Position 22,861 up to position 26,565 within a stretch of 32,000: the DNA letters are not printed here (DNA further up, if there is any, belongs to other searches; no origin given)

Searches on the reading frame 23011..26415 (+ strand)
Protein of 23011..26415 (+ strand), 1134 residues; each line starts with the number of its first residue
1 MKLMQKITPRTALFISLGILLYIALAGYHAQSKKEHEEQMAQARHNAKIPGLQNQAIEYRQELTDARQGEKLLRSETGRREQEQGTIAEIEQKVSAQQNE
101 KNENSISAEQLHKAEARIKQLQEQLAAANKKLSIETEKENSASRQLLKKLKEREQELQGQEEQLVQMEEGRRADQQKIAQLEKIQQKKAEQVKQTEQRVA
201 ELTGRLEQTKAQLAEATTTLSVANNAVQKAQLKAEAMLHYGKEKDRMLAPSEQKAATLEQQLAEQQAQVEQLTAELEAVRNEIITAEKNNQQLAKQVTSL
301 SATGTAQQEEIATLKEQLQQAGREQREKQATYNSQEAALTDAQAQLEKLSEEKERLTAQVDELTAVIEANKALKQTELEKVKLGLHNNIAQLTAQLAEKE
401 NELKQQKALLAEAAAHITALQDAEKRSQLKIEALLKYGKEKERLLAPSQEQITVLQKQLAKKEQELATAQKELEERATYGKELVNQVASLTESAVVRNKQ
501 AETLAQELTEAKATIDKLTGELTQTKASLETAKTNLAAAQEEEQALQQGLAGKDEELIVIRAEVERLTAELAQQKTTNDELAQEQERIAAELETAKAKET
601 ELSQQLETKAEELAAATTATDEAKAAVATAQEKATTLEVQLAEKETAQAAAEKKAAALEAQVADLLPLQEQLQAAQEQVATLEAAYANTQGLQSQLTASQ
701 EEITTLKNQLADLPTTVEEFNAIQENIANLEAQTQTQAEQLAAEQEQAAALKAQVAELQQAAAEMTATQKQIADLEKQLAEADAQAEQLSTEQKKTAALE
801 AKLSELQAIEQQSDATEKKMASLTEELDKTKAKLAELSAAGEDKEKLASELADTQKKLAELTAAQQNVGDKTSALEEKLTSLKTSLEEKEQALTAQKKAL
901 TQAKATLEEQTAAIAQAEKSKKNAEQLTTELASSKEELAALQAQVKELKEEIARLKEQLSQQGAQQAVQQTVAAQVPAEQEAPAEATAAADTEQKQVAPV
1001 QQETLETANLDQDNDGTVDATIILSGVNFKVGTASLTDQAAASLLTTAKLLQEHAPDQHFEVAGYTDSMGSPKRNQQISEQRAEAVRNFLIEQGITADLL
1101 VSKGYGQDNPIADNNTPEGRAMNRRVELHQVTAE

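Call 13: search_protein_families(library=pfam, proteins=[window:23011-26415:+], max_evalue=0.1)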
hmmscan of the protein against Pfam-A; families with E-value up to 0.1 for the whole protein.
window:23011-26415:+ (1134 aa): 4 families
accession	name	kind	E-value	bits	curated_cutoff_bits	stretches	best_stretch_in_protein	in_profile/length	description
PF00691.25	OmpA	-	5e-22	78.5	27.2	1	1029-1124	2-98/98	OmpA family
PF18595.6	Nuf2_DHR10-like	-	4.8e-06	27.1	28.4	2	787-901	2-116/117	Nuf2, DHR10-like domain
PF16183.10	Kinesin_assoc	-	0.011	16.4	29.5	1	945-1003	12-70/171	Kinesin-associated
PF07303.18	Occludin_ELL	-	0.027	15.7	31.2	1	677-760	12-94/101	Occludin homology domain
